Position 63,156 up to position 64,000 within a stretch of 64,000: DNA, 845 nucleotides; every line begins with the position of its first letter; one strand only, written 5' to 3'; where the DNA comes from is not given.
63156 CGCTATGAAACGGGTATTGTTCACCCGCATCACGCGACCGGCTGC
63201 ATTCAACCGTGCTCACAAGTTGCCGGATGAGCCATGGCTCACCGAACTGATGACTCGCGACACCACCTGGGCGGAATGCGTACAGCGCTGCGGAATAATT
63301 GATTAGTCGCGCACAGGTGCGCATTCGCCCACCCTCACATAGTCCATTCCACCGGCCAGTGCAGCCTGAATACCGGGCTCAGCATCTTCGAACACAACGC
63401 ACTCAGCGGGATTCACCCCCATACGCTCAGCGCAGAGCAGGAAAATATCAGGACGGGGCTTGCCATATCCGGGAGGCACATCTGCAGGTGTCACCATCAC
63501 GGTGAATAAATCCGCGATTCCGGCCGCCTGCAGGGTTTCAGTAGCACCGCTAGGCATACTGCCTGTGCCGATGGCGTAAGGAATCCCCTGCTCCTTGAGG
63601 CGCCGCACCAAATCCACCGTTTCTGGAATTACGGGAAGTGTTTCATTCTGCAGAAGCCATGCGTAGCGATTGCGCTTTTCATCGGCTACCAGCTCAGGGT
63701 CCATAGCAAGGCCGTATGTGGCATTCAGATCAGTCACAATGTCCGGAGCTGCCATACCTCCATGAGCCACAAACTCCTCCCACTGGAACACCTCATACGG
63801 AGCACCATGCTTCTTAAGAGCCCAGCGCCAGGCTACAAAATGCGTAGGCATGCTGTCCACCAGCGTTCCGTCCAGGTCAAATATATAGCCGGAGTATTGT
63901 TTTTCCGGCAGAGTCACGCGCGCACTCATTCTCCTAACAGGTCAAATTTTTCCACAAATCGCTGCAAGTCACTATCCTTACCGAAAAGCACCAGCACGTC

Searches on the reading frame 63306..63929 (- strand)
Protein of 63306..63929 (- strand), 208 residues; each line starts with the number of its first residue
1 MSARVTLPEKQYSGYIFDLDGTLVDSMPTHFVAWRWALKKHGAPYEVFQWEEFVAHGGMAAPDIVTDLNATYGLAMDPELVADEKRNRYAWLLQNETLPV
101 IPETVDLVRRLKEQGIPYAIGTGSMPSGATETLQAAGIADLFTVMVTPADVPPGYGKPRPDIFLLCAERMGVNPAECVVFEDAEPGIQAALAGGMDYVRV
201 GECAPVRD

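Call 60: find_encoding_contigs(protein=window:63306-63929:-, flank=10000, max_places=2)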
Protein window:63306-63929:- (208 aa): 3 contigs read that carry it; 2 places shown.
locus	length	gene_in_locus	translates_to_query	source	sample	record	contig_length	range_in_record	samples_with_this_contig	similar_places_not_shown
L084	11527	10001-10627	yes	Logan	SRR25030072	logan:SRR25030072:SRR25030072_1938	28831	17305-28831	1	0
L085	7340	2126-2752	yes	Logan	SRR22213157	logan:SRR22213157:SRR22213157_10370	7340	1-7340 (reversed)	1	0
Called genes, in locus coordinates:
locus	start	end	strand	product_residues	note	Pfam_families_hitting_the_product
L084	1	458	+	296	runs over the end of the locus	PF00494:SQS_PSY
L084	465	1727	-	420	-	-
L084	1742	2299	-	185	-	PF01327:Pep_deformylase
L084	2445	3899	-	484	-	-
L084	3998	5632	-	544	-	PF08447:PAS_3, PF08448:PAS_4, PF13426:PAS_9 (weak), PF07228:SpoIIE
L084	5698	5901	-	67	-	-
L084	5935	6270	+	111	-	-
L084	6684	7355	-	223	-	PF03734:YkuD (weak)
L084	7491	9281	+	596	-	PF02386:TrkH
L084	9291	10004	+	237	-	PF02254:TrkA_N, PF13478:XdhC_C (faint), PF02080:TrkA_C (faint)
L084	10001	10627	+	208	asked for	PF00702:Hydrolase, PF12710:HAD, PF13419:HAD_2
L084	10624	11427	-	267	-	-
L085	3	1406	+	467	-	?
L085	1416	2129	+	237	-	PF02254:TrkA_N, PF13478:XdhC_C (faint), PF02080:TrkA_C (faint)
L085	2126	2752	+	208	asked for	PF00702:Hydrolase, PF12710:HAD, PF13419:HAD_2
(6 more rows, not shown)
